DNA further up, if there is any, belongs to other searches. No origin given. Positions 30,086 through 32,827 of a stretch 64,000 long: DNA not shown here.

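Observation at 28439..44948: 16.5-kb envelope-glycan-like cluster ending in four consecutive giant GT-C/YYY membrane proteins of unknown function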

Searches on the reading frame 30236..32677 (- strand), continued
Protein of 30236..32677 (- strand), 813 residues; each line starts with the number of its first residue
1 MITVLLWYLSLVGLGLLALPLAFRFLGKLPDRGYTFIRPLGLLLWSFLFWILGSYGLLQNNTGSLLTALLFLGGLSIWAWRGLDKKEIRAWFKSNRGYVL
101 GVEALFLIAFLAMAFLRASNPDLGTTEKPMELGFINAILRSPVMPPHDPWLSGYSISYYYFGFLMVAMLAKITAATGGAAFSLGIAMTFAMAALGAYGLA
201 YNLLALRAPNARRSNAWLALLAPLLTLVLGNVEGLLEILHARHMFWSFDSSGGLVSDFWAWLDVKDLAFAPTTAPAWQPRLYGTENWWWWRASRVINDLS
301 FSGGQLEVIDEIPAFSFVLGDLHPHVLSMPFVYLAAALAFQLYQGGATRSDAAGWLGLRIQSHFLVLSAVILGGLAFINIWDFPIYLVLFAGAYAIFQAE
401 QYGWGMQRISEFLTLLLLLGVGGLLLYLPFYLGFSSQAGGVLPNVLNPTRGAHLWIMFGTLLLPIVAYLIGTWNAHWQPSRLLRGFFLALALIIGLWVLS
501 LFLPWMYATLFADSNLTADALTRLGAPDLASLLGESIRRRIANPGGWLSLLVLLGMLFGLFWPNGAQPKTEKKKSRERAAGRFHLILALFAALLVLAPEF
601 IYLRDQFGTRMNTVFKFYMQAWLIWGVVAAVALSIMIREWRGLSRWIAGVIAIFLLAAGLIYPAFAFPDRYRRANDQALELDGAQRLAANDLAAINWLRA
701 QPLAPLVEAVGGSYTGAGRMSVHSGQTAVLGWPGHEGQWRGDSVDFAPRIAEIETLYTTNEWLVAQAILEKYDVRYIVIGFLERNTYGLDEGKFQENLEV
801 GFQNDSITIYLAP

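Call 39: search_protein_families(library=pfam, proteins=[L073:2717-4492:-, L073:1909-2709:-, L073:14529-15179:+, L073:15176-15610:+, L073:15665-19570:+, L073:19614-20459:+, L081:3128-3976:+, L081:4024-4992:+, L081:14677-17895:+, L081:18909-20789:+], max_evalue=0.001)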
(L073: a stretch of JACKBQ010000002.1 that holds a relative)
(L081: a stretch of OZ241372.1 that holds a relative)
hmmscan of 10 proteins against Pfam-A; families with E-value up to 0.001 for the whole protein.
L073:2717-4492:- (591 aa): 0 families

L073:1909-2709:- (266 aa): 7 families
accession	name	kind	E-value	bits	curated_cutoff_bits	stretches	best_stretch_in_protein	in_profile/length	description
PF05050.19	Methyltransf_21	-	2.9e-20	73.5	22.7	1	80-242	1-172/173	Methyltransferase FkbM domain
PF02475.24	TRM5-TYW2_MTfase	-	2.3e-07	31.3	28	1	74-127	36-89/164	TRM5/TYW2 methyltransferase domain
PF02390.23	Methyltransf_4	-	3.3e-05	23.9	24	1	77-131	4-58/173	Putative methyltransferase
PF05175.20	MTS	-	4.6e-05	23.6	23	1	77-139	34-96/170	Methyltransferase small domain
PF13847.12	Methyltransf_31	-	0.00018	21.7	27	1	74-131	3-61/145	Methyltransferase domain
PF13649.12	Methyltransf_25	-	0.00028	22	27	0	78-137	1-59/97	Methyltransferase domain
PF13489.12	Methyltransf_23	-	0.00083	19.6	27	0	77-129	25-68/164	Methyltransferase domain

L073:14529-15179:+ (216 aa): 4 families
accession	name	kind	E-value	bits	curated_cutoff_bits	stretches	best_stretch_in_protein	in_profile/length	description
PF04542.20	Sigma70_r2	-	3.4e-15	56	24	1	52-119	1-69/71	Sigma-70 region 2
PF04545.22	Sigma70_r4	-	2.2e-07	30.7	24.1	1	159-208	1-50/50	Sigma-70, region 4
PF08281.18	Sigma70_r4_2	-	5.1e-07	29.7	25.7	1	155-202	3-50/54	Sigma-70, region 4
PF07638.17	Sigma70_ECF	-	0.00014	22.2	21.1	1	37-210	7-183/185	ECF sigma factor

L073:15176-15610:+ (144 aa): 0 families

L073:15665-19570:+ (1301 aa): 6 families
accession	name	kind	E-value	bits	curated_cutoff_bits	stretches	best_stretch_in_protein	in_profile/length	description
PF01436.27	NHL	-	4.4e-40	134.2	20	4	1014-1038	3-28/28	NHL repeat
PF17170.10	DUF5128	-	4.6e-15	56.1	22.9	1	1176-1240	52-117/321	6-bladed beta-propeller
PF13231.12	PMT_2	-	3.7e-08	34.2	26.1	1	78-208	2-133/160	Dolichyl-phosphate-mannose-protein mannosyltransferase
PF08450.18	SGL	-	1.7e-05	25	26.3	0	1020-1102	143-219/246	SMP-30/Gluconolactonase/LRE-like region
PF25021.1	TEN_NHL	-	2.3e-05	24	27.1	0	1116-1197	29-103/357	Teneurin NHL domain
PF23500.1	DUF7133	-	0.0002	21.2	27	0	1117-1144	328-355/385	Domain of unknown function (DUF7133)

L073:19614-20459:+ (281 aa): 5 families
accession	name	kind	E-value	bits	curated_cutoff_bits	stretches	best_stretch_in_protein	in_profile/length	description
PF00106.31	adh_short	-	5.2e-56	189.7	26.6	1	35-229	1-192/195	short chain dehydrogenase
PF13561.12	adh_short_C2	-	2.6e-53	181.5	27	1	44-275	6-233/236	Enoyl-(Acyl carrier protein) reductase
PF08659.16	KR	-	2.8e-13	50.6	22.6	1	37-200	3-163/180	KR domain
PF01370.27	Epimerase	-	1.7e-07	31.4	20.9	1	37-174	1-116/240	NAD dependent epimerase/dehydratase family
PF19679.4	DUF6181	-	0.00025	21.5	25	1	59-116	28-82/134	Family of unknown function (DUF6181)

L081:3128-3976:+ (282 aa): 3 families
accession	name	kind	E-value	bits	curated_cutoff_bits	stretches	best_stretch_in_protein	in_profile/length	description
PF12644.12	DUF3782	-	5.8e-09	36.4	24.4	1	137-195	4-64/78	Protein of unknown function (DUF3782)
PF07788.17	PDDEXK_10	-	2.1e-08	34.4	21.2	1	203-264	5-66/74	PD-(D/E)XK nuclease superfamily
PF01442.23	Apolipoprotein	-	4.2e-06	27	90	1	54-157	70-173/190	Apolipoprotein A1/A4/E domain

L081:4024-4992:+ (322 aa): 10 families
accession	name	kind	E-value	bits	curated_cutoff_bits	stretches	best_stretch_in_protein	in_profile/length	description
PF13428.12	TPR_14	-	2.2e-07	31.3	23.5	0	240-276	7-43/44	Tetratricopeptide repeat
PF07719.23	TPR_2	-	2.1e-06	27.8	27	0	238-266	5-33/34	Tetratricopeptide repeat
PF13432.12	TPR_16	-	3e-06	28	32.7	1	240-296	3-59/65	Tetratricopeptide repeat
PF13181.12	TPR_8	-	2.6e-05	24.5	25.7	0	268-298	1-31/34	Tetratricopeptide repeat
PF12569.14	NatA_aux_su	-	9.8e-05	21.9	33.3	0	228-297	182-255/515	N-terminal acetyltransferase A, auxiliary subunit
PF13371.12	TPR_9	-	0.00018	21.9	35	0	241-298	2-59/73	Tetratricopeptide repeat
PF23914.1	TPR_CcmH_CycH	-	0.0002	21.7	42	0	266-301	48-83/158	Cytochrome c-type biogenesis protein H TPR domain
PF00515.34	TPR_1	-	0.0002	21.5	27.8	0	240-266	7-33/34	Tetratricopeptide repeat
PF14559.12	TPR_19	-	0.00049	20.8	25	0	248-295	5-52/68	Tetratricopeptide repeat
PF13414.12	TPR_11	-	0.00049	20.2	26.8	1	241-282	1-42/42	TPR repeat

L081:14677-17895:+ (1072 aa): 9 families
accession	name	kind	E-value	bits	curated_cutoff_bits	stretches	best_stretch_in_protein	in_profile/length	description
PF01436.27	NHL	-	4.7e-42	140.4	20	5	848-871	5-28/28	NHL repeat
PF13231.12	PMT_2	-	1.2e-12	48.8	26.1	1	77-229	2-151/160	Dolichyl-phosphate-mannose-protein mannosyltransferase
PF08450.18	SGL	-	5.5e-12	46.2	26.3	1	854-935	144-220/246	SMP-30/Gluconolactonase/LRE-like region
PF17170.10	DUF5128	-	6.7e-12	45.7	22.9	1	852-933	51-126/321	6-bladed beta-propeller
PF25021.1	TEN_NHL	-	3.8e-10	39.7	27.1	0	889-929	132-170/357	Teneurin NHL domain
PF02366.24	PMT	-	4.7e-10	39.9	22.7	1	51-234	44-228/245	Dolichyl-phosphate-mannose-protein mannosyltransferase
PF06739.17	SBBP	-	5.7e-07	29.8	20.5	0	948-962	15-29/38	Beta-propeller repeat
PF22701.2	Mala_s_1-like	-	8.8e-06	26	27.5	1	832-962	27-146/195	Mal s 1 allergenic protein-like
PF03022.22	MRJP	-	7.3e-05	22.7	19.8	0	854-873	76-95/288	Major royal jelly protein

L081:18909-20789:+ (626 aa): 1 family
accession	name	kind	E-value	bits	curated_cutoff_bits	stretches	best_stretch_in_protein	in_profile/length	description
PF00082.27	Peptidase_S8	-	7.3e-28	98.1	21.8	1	328-552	53-285/288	Subtilase family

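Call 57: search_solved_structures(query=A1, max_evalue=10, show_alignments=3)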
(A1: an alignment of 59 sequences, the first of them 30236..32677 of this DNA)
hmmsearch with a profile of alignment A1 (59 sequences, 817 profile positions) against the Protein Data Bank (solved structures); distinct sequences matched with E-value up to 10: 18.
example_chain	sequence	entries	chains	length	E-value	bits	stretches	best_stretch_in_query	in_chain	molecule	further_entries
2vfh_A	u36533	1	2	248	0.93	10.7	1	768-808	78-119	TRIOSEPHOSPHATE ISOMERASE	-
1wg1_A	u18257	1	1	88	1.1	10.5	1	757-805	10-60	KIAA1579 protein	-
5bmx_A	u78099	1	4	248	1.3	10.2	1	766-808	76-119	Triosephosphate isomerase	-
2e8c_A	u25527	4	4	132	1.4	10.2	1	754-808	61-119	Hypothetical protein Aq_1549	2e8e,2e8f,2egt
4zz9_A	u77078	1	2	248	1.6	9.9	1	767-808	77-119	Triosephosphate isomerase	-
3pwa_A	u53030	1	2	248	1.8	9.8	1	768-808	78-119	Triosephosphate isomerase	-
3pvf_A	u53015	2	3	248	1.8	9.8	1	768-808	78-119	Triosephosphate isomerase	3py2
1vga_A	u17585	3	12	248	1.9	9.7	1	768-808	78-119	Triosephosphate isomerase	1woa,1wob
1lyx_A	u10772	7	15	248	1.9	9.7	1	768-808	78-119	Triosephosphate Isomerase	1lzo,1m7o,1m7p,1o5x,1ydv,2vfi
5brb_A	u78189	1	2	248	1.9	9.7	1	768-808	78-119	Triosephosphate isomerase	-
5gv4_A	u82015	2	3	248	2.1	9.6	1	768-808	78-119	Triosephosphate isomerase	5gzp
5bmw_A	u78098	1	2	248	2.1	9.5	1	768-808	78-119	Triosephosphate isomerase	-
4yxg_A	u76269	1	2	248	2.1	9.5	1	768-808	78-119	Triosephosphate isomerase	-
5bnk_A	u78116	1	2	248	2.2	9.5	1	768-808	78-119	Triosephosphate isomerase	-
4z0s_A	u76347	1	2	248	2.4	9.4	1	768-808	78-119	Triosephosphate isomerase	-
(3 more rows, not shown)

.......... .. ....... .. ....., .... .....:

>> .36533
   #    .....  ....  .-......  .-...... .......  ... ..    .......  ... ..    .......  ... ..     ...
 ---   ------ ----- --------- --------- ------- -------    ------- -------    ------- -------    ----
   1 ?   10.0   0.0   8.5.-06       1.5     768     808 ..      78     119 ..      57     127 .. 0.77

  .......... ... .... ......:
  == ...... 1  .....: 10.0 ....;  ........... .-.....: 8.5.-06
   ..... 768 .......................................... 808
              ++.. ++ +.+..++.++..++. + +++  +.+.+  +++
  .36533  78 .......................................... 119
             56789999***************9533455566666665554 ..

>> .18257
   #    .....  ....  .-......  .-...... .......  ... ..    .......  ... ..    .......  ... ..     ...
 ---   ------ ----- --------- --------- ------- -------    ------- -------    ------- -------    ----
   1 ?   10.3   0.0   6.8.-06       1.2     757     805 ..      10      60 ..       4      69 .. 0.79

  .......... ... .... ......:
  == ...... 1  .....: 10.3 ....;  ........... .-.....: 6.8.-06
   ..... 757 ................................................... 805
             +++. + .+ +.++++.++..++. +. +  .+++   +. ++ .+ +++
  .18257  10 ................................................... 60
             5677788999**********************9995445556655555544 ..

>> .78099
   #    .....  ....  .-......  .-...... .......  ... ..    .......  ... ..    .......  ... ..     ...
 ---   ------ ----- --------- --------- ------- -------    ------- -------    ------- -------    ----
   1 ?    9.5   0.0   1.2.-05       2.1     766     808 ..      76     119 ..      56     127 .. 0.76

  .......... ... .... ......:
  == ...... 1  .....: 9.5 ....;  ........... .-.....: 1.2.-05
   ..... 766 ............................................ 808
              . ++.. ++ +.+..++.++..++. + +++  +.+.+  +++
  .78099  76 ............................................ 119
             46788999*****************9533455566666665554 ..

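Call 68: search_protein_families(library=pfam, proteins=[L076:6150-6692:+, L076:6711-7178:+, L076:7425-8675:+, L076:8672-9868:+, L076:14644-17202:+, L076:17205-20276:+, L067:6234-7394:+, L067:7398-8558:+, L067:8513-9970:+, L067:14232-15104:+], max_evalue=0.0001)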
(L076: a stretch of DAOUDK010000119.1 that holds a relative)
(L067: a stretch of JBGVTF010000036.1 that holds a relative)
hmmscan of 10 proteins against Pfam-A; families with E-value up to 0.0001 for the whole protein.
L076:6150-6692:+ (180 aa): 0 families

L076:6711-7178:+ (155 aa): 0 families

L076:7425-8675:+ (416 aa): 1 family
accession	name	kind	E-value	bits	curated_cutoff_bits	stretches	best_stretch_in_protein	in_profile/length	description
PF07470.19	Glyco_hydro_88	-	1e-63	215.9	26.6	1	67-374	25-347/352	Glycosyl Hydrolase Family 88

L076:8672-9868:+ (398 aa): 2 families
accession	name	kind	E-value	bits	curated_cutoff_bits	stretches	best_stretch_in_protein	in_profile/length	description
PF13676.11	TIR_2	-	5.1e-28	98.5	28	1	7-127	1-121/122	TIR domain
PF01582.25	TIR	-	8.4e-07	29.4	21.3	1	7-108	4-103/179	TIR domain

L076:14644-17202:+ (852 aa): 1 family
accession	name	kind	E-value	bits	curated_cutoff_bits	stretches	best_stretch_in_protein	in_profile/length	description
PF07494.17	Reg_prop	-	5e-16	57.2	20.4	0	606-628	1-23/24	Two component regulator propeller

L076:17205-20276:+ (1023 aa): 11 families
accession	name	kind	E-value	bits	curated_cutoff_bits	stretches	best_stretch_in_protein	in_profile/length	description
PF01436.27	NHL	-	5e-57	187.6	20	5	797-824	1-28/28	NHL repeat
PF06739.17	SBBP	-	2.7e-18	66.1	20.5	0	994-1008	15-29/38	Beta-propeller repeat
PF08450.18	SGL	-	4.3e-17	63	26.3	0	798-834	184-220/246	SMP-30/Gluconolactonase/LRE-like region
PF17170.10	DUF5128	-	3.6e-16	59.7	22.9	1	762-831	54-125/321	6-bladed beta-propeller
PF25021.1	TEN_NHL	-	2.3e-14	53.6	27.1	0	749-790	140-179/357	Teneurin NHL domain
PF02366.24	PMT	-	1.8e-12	47.8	22.7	1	82-273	46-241/245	Dolichyl-phosphate-mannose-protein mannosyltransferase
PF13231.12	PMT_2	-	4.3e-11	43.7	26.1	1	101-261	2-156/160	Dolichyl-phosphate-mannose-protein mannosyltransferase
PF22701.2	Mala_s_1-like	-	2e-09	37.9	27.5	0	752-829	89-161/195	Mal s 1 allergenic protein-like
PF13449.12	Phytase-like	-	1.3e-08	35.5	27.6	0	750-788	67-105/284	Esterase-like activity of phytase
PF02393.21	US22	-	4.3e-05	24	35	0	997-1019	84-106/124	US22 like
PF24684.1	Vgb_lyase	-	6.1e-05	22.4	50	0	753-830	57-129/290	Virginiamycin B lyase family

L067:6234-7394:+ (386 aa): 14 families
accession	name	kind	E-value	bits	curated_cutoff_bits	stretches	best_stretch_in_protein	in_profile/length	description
PF04015.17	DUF362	-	1.6e-43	149.5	24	1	51-325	1-200/200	Domain of unknown function (DUF362)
PF00037.32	Fer4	-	4.6e-15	55.2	21.1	2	231-253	2-24/24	4Fe-4S binding domain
PF13237.11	Fer4_10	-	5.6e-11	42.6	25.5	1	201-248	2-53/53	4Fe-4S dicluster domain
PF12838.12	Fer4_7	-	8.1e-11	42.7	27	1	208-251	2-52/52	4Fe-4S dicluster domain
PF12837.12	Fer4_6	-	1.9e-10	40.6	25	1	230-252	2-24/24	4Fe-4S binding domain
PF13187.11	Fer4_9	-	4.1e-09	36.8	27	1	208-252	2-52/52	4Fe-4S dicluster domain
PF13484.11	Fer4_16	-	1.3e-08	36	30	0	236-266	1-31/66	4Fe-4S double cluster binding domain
PF13183.11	Fer4_8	-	5.4e-08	33.7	27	0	190-221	38-67/68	4Fe-4S dicluster domain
PF12797.12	Fer4_2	-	4.7e-07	29.8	24.5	0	230-249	3-22/22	4Fe-4S binding domain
PF25160.1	LdpA_Fe-S-bd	-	2.3e-06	27.7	27.6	1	214-253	9-44/49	LdpA Fe-S cluster-binding domain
PF14697.11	Fer4_21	-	7.4e-06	26.4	35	1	206-253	6-58/59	4Fe-4S dicluster domain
PF12798.12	Fer4_3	-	2.3e-05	25.3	27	0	237-251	1-15/15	4Fe-4S binding domain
PF13534.11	Fer4_17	-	2.6e-05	25.1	22.2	0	235-250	44-59/61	4Fe-4S dicluster domain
PF12800.12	Fer4_4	-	3.6e-05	24.2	24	0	235-250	2-17/17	4Fe-4S binding domain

L067:7398-8558:+ (386 aa): 0 families

L067:8513-9970:+ (485 aa): 1 family
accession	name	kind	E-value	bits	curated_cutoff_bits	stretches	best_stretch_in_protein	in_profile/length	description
PF03781.23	FGE-sulfatase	-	5.9e-72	242.8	23.3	1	224-478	3-255/255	Sulfatase-modifying factor enzyme 1-like domain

L067:14232-15104:+ (290 aa): 1 family
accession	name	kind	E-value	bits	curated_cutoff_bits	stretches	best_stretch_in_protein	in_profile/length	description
PF14285.11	DUF4367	-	8.1e-05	23.5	22.1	0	247-286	80-110/110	Domain of unknown function (DUF4367)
